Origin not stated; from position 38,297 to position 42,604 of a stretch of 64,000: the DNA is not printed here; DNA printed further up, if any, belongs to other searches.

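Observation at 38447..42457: Topoisomerase III fused to a RecD2-like helicase domain in which every ATPase motif is degenerate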

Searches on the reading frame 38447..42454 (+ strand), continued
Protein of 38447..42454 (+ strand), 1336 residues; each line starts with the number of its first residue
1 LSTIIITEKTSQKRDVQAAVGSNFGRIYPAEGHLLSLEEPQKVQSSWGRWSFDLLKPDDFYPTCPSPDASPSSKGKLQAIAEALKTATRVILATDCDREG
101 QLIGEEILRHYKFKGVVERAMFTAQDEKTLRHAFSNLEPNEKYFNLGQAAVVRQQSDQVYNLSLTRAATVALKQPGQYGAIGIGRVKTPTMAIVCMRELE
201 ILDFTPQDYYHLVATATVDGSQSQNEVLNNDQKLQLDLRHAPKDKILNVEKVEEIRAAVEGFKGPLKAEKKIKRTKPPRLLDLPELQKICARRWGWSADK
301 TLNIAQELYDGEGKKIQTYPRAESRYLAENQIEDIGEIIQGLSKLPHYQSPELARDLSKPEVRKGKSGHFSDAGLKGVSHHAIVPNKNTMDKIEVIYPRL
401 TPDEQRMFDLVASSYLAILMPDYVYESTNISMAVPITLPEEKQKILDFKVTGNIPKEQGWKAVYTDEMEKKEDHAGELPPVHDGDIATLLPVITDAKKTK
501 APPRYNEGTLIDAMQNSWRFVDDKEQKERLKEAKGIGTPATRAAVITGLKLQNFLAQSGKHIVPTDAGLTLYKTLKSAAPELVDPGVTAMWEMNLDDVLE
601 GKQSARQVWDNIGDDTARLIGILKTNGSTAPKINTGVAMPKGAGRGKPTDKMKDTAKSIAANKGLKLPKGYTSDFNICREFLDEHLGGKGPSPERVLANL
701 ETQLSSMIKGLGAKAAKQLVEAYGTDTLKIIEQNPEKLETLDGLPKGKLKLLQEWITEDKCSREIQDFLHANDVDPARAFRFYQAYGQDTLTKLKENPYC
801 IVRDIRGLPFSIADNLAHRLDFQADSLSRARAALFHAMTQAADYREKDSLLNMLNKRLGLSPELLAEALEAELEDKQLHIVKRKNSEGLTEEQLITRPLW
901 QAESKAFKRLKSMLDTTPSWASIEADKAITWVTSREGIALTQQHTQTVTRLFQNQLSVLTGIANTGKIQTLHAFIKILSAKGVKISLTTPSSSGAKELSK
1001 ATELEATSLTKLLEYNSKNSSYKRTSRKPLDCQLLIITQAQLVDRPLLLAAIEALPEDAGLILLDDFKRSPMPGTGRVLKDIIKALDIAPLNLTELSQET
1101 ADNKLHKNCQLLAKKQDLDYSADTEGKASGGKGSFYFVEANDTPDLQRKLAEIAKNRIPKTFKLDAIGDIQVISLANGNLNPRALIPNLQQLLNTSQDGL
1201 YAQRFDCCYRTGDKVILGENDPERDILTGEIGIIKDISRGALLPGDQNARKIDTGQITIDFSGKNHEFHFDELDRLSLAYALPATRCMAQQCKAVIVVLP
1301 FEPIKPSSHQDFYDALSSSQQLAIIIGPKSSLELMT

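Call 6: find_homologous_proteins(query=window:38447-42454:+, max_evalue=0.00001)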
Query window:38447-42454:+ (1336 aa): 1839 proteins with E <= 0.00001 among 8000 candidates; the best 120 are listed.
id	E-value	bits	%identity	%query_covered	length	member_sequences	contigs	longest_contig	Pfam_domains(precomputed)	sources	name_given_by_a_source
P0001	0.0e+0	3012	100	100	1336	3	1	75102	PF01131.26,PF13604.13,PF13245.13,PF18335.8,PF01751.29,PF14490.12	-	-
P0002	0.0e+0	2516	83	100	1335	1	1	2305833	PF01131.26,PF13604.13,PF13245.13,PF18335.8,PF01751.29,PF14490.12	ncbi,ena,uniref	ncbi:DNA topoisomerase [Kiloniella sp.]|uniref:DNA topoisomerase n=1 Tax=Kiloniella sp. TaxID=193858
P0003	0.0e+0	2397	80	100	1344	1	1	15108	PF01131.26,PF13604.13,PF13245.13,PF18335.8,PF01751.29,PF14490.12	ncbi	-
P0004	0.0e+0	2295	76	100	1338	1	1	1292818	PF01131.26,PF13604.13,PF13245.13,PF01751.29,PF14490.12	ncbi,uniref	ncbi:DNA topoisomerase [Kiloniella antarctica]|uniref:DNA topoisomerase n=1 Tax=Kiloniella antarctic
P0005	0.0e+0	1976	67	99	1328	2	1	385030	PF01131.26,PF13604.13,PF13245.13,PF18335.8,PF01751.29,PF14490.12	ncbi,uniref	ncbi:DNA topoisomerase [Kiloniella sp.]|uniref:DNA topoisomerase n=1 Tax=Kiloniella sp. TaxID=193858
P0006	0.0e+0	1964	66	99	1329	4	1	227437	PF01131.26,PF13604.13,PF13245.13,PF18335.8,PF01751.29,PF14490.12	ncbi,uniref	ncbi:DNA topoisomerase [Kiloniella sp.]|uniref:DNA topoisomerase n=1 Tax=Kiloniella sp. TaxID=193858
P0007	0.0e+0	1963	68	98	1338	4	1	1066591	PF01131.26,PF13604.13,PF13245.13,PF18335.8,PF01751.29,PF14490.12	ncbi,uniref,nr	ncbi:DNA topoisomerase [Kiloniella majae]|uniref:DNA topoisomerase n=1 Tax=Kiloniella majae TaxID=19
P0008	0.0e+0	1935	66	99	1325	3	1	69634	PF01131.26,PF13604.13,PF13245.13,PF18335.8,PF01751.29,PF14490.12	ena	-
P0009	0.0e+0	1921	65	99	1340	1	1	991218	PF01131.26,PF13604.13,PF13245.13,PF18335.8,PF01751.29,PF14490.12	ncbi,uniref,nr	ncbi:DNA topoisomerase [Kiloniella sp. EL199]|uniref:DNA topoisomerase n=1 Tax=Kiloniella sp. EL199 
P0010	0.0e+0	1917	65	99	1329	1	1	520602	PF01131.26,PF13604.13,PF13245.13,PF18335.8,PF01751.29,PF14490.12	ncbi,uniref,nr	ncbi:DNA topoisomerase [Kiloniella spongiae]|uniref:DNA topoisomerase n=1 Tax=Kiloniella spongiae Ta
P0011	0.0e+0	1866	62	100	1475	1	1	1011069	PF01131.26,PF13604.13,PF13245.13,PF18335.8,PF01751.29,PF14490.12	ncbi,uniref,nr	ncbi:DNA topoisomerase [Kiloniella laminariae]|uniref:DNA topoisomerase n=1 Tax=Kiloniella laminaria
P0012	0.0e+0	1844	66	93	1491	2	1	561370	PF01131.26,PF13604.13,PF13245.13,PF18335.8,PF01751.29,PF14490.12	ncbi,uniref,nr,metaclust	ncbi:DNA topoisomerase [Kiloniella laminariae]|uniref:DNA topoisomerase n=1 Tax=Kiloniella laminaria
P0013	0.0e+0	1521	55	97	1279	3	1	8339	PF01131.26,PF13604.13,PF13245.13,PF18335.8,PF01751.29,PF14490.12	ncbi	ncbi:MAG: DNA topoisomerase [Sneathiella sp.]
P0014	0.0e+0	1467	54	99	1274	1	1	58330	PF14520.13,PF01131.26,PF13604.13,PF13245.13,PF18335.8,PF01751.29,PF14490.12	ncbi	ncbi:MAG: DNA topoisomerase [Sneathiella sp.]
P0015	0.0e+0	1465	55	99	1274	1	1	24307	PF14520.13,PF01131.26,PF13604.13,PF13245.13,PF18335.8,PF01751.29,PF14490.12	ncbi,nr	ncbi:MAG: AAA family ATPase [Sneathiella sp.]|nr:AAA family ATPase [Sneathiella sp.]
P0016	0.0e+0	1463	54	99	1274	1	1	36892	PF14520.13,PF01131.26,PF13604.13,PF13245.13,PF18335.8,PF01751.29,PF14490.12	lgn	-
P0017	0.0e+0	1455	55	99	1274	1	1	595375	PF14520.13,PF01131.26,PF13604.13,PF13245.13,PF18335.8,PF01751.29,PF14490.12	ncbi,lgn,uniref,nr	ncbi:DNA topoisomerase [Aestuariispira insulae]|uniref:DNA topoisomerase n=1 Tax=Aestuariispira insu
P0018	0.0e+0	1452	55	99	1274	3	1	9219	PF14520.13,PF01131.26,PF13604.13,PF13245.13,PF18335.8,PF01751.29,PF14490.12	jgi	-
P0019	0.0e+0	1451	53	99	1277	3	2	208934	PF14520.13,PF01131.26,PF13604.13,PF13245.13,PF18335.8,PF01751.29,PF14490.12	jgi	-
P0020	0.0e+0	1438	53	99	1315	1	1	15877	PF01131.26,PF13245.13,PF18335.8,PF01751.29,PF14490.12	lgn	-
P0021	0.0e+0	1423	53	99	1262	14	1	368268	PF01131.26,PF13604.13,PF13245.13,PF18335.8,PF01751.29,PF14490.12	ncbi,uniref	ncbi:DNA topoisomerase [Terasakiella pusilla]|uniref:DNA topoisomerase n=1 Tax=Terasakiella pusilla 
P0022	0.0e+0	1404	53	99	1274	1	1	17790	PF14520.13,PF01131.26,PF13604.13,PF13245.13,PF18335.8,PF01751.29,PF14490.12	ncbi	-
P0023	0.0e+0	1307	51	97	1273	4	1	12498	PF01131.26,PF01751.29,PF14490.12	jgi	jgi:DNA topoisomerase III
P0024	0.0e+0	1205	48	99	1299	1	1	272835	PF01131.26,PF18335.8,PF01751.29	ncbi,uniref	ncbi:DNA topoisomerase [Kiloniella sp. b19]|uniref:DNA topoisomerase n=1 Tax=Kiloniella sp. GXU_MW_B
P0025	0.0e+0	1084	70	53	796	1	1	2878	PF00270.36,PF01131.26,PF01751.29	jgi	-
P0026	6.1e-222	758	54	48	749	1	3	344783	PF01131.26,PF01751.29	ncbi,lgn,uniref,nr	ncbi:DNA topoisomerase [Azospirillum rugosum]|uniref:DNA topoisomerase n=1 Tax=Azospirillum rugosum 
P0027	6.3e-222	758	55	48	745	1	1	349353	PF01131.26,PF01751.29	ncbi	ncbi:DNA topoisomerase [Azospirillum sp. sgz302134]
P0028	3.8e-221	755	54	48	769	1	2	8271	PF01131.26,PF01751.29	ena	-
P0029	1.9e-220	753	54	48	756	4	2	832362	PF01131.26,PF01751.29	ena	-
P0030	2.1e-219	749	54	48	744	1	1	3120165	PF01131.26,PF01751.29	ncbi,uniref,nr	ncbi:DNA topoisomerase [Azospirillum canadense]|uniref:DNA topoisomerase n=1 Tax=Azospirillum canade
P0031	7.2e-219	748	54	48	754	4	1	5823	PF01131.26,PF01751.29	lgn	-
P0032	1.7e-218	746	53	49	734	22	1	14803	PF01131.26,PF01751.29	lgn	-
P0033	2.6e-218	746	54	48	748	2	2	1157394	PF01131.26,PF01751.29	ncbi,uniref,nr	ncbi:DNA topoisomerase [Azospirillum doebereinerae]|uniref:DNA topoisomerase n=1 Tax=Azospirillum do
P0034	3.0e-218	746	54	48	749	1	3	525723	PF01131.26,PF01751.29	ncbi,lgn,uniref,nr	ncbi:DNA topoisomerase [Azospirillum picis]|uniref:DNA topoisomerase n=1 Tax=Azospirillum picis TaxI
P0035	3.1e-218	745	54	48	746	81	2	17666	PF01131.26,PF01751.29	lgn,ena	-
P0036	5.6e-218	745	54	48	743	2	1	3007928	PF01131.26,PF01751.29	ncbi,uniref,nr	ncbi:DNA topoisomerase III [Azospirillum argentinense]|uniref:DNA topoisomerase n=1 Tax=Azospirillum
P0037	6.0e-218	745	53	50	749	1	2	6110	PF01131.26,PF01751.29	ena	-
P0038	6.2e-218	745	54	48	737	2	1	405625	PF01131.26,PF01751.29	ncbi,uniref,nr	ncbi:DNA topoisomerase [Azospirillum thermophilum]|uniref:DNA topoisomerase n=1 Tax=Azospirillum the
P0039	7.3e-218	744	48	51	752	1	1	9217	PF01131.26,PF01751.29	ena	-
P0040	7.6e-218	744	53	50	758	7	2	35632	PF01131.26,PF01751.29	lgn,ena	-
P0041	1.1e-217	744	54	48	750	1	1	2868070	PF01131.26,PF01751.29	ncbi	ncbi:DNA topoisomerase [Azospirillum melinis]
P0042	1.2e-217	744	51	53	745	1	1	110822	PF01131.26,PF01751.29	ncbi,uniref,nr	ncbi:DNA topoisomerase [Azospirillum sp. SYSU D00513]|uniref:DNA topoisomerase n=1 Tax=Azospirillum 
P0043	1.6e-217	743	53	48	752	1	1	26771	PF01131.26,PF01751.29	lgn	-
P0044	1.9e-217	743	48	51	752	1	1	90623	PF01131.26,PF01751.29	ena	-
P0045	2.5e-217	743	54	48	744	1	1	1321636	PF01131.26,PF01751.29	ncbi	ncbi:DNA topoisomerase [Azospirillum doebereinerae]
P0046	5.5e-217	741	53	50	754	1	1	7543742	PF01131.26,PF01751.29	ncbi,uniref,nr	ncbi:DNA topoisomerase [Azospirillum sp. TSH64]|uniref:DNA topoisomerase n=1 Tax=Azospirillum sp. TS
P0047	9.9e-217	741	53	48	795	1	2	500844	PF01131.26,PF01751.29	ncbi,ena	-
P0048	1.5e-216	740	51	52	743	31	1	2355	PF01131.26,PF01751.29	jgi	jgi:DNA topoisomerase-3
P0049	1.8e-216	740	52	50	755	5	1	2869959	PF01131.26,PF01751.29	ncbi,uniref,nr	ncbi:DNA topoisomerase-3 [Azospirillum oryzae]|uniref:DNA topoisomerase n=1 Tax=Azospirillum oryzae 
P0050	1.8e-216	740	48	51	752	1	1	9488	PF01131.26,PF01751.29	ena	-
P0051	1.8e-216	740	54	48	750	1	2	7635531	PF01131.26,PF01751.29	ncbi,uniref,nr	ncbi:DNA topoisomerase [Azospirillum sp. TSA6c]|uniref:DNA topoisomerase n=1 Tax=unclassified Azospi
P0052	3.4e-216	739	54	47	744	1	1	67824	PF01131.26,PF01751.29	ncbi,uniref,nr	ncbi:DNA topoisomerase [Arenibaculum pallidiluteum]|uniref:DNA topoisomerase n=1 Tax=Arenibaculum pa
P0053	4.2e-216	738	54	48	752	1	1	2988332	PF01131.26,PF01751.29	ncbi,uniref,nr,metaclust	ncbi:DNA topoisomerase [Azospirillum lipoferum]|uniref:DNA topoisomerase n=1 Tax=Azospirillum lipofe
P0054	4.7e-216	738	54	49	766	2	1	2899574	PF01131.26,PF01751.29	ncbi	ncbi:DNA topoisomerase [Azospirillum endophyticum]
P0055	6.1e-216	738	54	49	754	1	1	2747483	PF01131.26,PF01751.29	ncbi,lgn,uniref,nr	ncbi:DNA topoisomerase [Azospirillum sp. A1-3]|uniref:DNA topoisomerase n=1 Tax=Azospirillum sp. A1-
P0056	7.2e-216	738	52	51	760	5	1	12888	PF01131.26,PF01751.29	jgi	jgi:DNA topoisomerase-3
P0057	8.0e-216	738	54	48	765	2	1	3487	PF01131.26,PF01751.29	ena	-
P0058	1.3e-215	737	54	48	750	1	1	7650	PF01131.26,PF01751.29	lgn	-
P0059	1.7e-215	736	54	47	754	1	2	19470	PF01131.26,PF01751.29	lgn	-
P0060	1.9e-215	736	53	48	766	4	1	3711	PF01131.26,PF01751.29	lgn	-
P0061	6.0e-215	735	53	48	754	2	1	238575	PF01131.26,PF01751.29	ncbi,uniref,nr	ncbi:DNA topoisomerase [Azospirillum sp. TSO5]|uniref:DNA topoisomerase n=1 Tax=Azospirillum sp. TSO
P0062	6.3e-215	735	53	50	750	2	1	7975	PF01131.26,PF01751.29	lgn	-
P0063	7.4e-215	734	54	47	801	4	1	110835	PF01131.26,PF01751.29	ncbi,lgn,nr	ncbi:DNA topoisomerase [Azospirillum oryzae]|nr:DNA topoisomerase [Azospirillum oryzae]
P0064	8.4e-215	734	53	48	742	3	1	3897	PF01131.26,PF01751.29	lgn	-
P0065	8.9e-215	734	54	48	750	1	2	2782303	PF01131.26,PF01751.29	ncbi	ncbi:DNA topoisomerase [Azospirillum palustre]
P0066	9.0e-215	734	55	47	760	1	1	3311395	PF01131.26,PF01751.29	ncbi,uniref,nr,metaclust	ncbi:DNA topoisomerase III [Azospirillum sp. B510]|uniref:DNA topoisomerase n=2 Tax=Alphaproteobacte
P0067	1.0e-214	734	49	51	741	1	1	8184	PF01131.26,PF01751.29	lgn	-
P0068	1.1e-214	734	54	48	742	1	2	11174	PF01131.26,PF01751.29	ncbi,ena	-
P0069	1.3e-214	734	52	50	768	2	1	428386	PF01131.26,PF01751.29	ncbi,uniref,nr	ncbi:DNA topoisomerase III [Azospirillum sp. YIM B02556]|uniref:DNA topoisomerase n=1 Tax=Azospirill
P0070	1.3e-214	733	52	50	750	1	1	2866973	PF01131.26,PF01751.29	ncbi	ncbi:DNA topoisomerase [Azospirillum palustre]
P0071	1.5e-214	733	51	51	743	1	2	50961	PF01131.26,PF01751.29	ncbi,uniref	ncbi:DNA topoisomerase [Azospirillum sp. ST 5-10]|uniref:DNA topoisomerase n=1 Tax=unclassified Azos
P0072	1.9e-214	733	51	52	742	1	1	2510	PF01131.26,PF01751.29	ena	-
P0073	3.0e-214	732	54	47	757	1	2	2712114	PF01131.26,PF01751.29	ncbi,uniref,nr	ncbi:DNA topoisomerase III [Azospirillum sp. TSH100]|uniref:type IA DNA topoisomerase n=1 Tax=Azospi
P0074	3.2e-214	732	54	47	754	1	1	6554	PF01131.26,PF01751.29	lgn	-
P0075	5.4e-214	731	47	51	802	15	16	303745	PF01131.26,PF01751.29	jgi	jgi:DNA topoisomerase III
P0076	5.5e-214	731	53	48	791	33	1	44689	PF01131.26,PF01751.29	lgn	-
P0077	5.9e-214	731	53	49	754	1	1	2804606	PF01131.26,PF01751.29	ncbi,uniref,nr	ncbi:DNA topoisomerase III [Azospirillum sp. TSA2s]|uniref:DNA topoisomerase n=1 Tax=Azospirillum sp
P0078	6.1e-214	731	53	48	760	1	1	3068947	PF01131.26,PF01751.29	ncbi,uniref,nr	ncbi:DNA topoisomerase [Azospirillum sp. TSO35-2]|uniref:DNA topoisomerase n=1 Tax=Azospirillum sp. 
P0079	7.1e-214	731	49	51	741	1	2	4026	PF01131.26,PF01751.29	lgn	-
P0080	7.8e-214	731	54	46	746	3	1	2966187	PF01131.26,PF01751.29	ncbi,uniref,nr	ncbi:DNA topoisomerase [Azospirillum agricola]|uniref:DNA topoisomerase n=1 Tax=Azospirillum agricol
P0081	1.8e-213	730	52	48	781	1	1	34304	PF01131.26,PF01751.29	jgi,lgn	jgi:DNA topoisomerase-3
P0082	2.1e-213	729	53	49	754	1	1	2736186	PF01131.26,PF01751.29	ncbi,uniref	ncbi:DNA topoisomerase [Azospirillum sp. CT11-132]|uniref:DNA topoisomerase n=1 Tax=Azospirillum sp.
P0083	4.1e-213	729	54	48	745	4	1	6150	PF01131.26,PF01751.29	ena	-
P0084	6.0e-213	728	51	52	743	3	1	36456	PF01131.26,PF01751.29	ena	-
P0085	6.1e-213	728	53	49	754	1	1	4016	PF01131.26,PF01751.29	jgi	jgi:DNA topoisomerase-3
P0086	6.1e-213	728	53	49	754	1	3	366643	PF01131.26,PF01751.29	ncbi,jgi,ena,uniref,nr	ncbi:DNA topoisomerase III [Azospirillum sp. TSH7]|uniref:DNA topoisomerase n=1 Tax=unclassified Azo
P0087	7.1e-213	728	53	49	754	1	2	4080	PF01131.26,PF01751.29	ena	-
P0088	7.6e-213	728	54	47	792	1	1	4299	PF01131.26,PF01751.29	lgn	-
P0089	1.1e-212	727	53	49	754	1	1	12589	PF01131.26,PF01751.29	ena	-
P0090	1.3e-212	727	54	48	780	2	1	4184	PF01131.26,PF01751.29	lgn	-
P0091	1.6e-212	727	52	49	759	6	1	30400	PF01131.26,PF01751.29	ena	-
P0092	1.6e-212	727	53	48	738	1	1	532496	PF01131.26,PF01751.29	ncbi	-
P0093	3.0e-212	726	50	52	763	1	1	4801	PF01131.26,PF01751.29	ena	-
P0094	3.7e-212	725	53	48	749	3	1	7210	PF01131.26,PF01751.29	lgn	-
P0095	5.4e-212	725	53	48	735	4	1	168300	PF01131.26,PF01751.29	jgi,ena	-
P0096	1.5e-211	723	54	47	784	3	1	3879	PF01131.26,PF01751.29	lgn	-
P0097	2.6e-211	723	54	47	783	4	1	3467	PF01131.26,PF01751.29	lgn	-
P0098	3.5e-211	722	51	50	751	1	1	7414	PF01131.26,PF01751.29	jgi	jgi:DNA topoisomerase III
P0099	1.1e-210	721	54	47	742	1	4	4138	PF01131.26,PF01751.29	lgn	-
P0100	1.5e-210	720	53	47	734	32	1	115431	PF01131.26,PF01751.29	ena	-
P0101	3.3e-210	719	49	51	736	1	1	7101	PF01131.26,PF01751.29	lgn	-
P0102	7.2e-210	718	49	51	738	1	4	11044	PF01131.26,PF01751.29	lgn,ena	-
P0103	1.2e-209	717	48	51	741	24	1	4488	PF01131.26,PF01751.29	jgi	jgi:DNA topoisomerase III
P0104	1.2e-209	717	48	51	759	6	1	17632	PF01131.26,PF01751.29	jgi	jgi:DNA topoisomerase III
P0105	2.2e-209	716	53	47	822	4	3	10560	PF01131.26,PF01751.29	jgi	jgi:DNA topoisomerase III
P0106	2.6e-209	716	50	51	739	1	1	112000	PF01131.26,PF01751.29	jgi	jgi:DNA topoisomerase III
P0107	4.0e-209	715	48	51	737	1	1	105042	PF01131.26,PF01751.29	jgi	jgi:DNA topoisomerase-3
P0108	7.6e-209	714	50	51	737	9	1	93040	PF01131.26,PF01751.29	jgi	jgi:DNA topoisomerase-3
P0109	1.1e-208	714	49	51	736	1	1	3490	PF01131.26,PF01751.29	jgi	jgi:DNA topoisomerase III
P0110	1.2e-208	714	48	51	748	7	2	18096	PF01131.26,PF01751.29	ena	-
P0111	1.7e-208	713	52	48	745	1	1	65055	PF01131.26,PF01751.29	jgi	jgi:DNA topoisomerase III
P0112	3.2e-208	712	52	47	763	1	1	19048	PF01131.26,PF01751.29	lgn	-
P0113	5.3e-208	712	48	51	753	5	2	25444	PF01131.26,PF01751.29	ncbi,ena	-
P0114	5.7e-208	711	48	51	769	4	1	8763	PF01131.26,PF01751.29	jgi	-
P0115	7.4e-208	711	49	51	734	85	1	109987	PF01131.26,PF01751.29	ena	-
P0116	8.0e-208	711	53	52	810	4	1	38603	PF01131.26,PF18974.6,PF01751.29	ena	-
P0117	8.9e-208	711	52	47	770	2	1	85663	PF01131.26,PF01751.29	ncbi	-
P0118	1.3e-207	710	47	51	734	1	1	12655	PF01131.26,PF01751.29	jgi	jgi:DNA topoisomerase-3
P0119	1.5e-207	710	49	51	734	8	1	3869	PF01131.26,PF01751.29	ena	-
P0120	1.6e-207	710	49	51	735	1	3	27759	PF01131.26,PF01751.29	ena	-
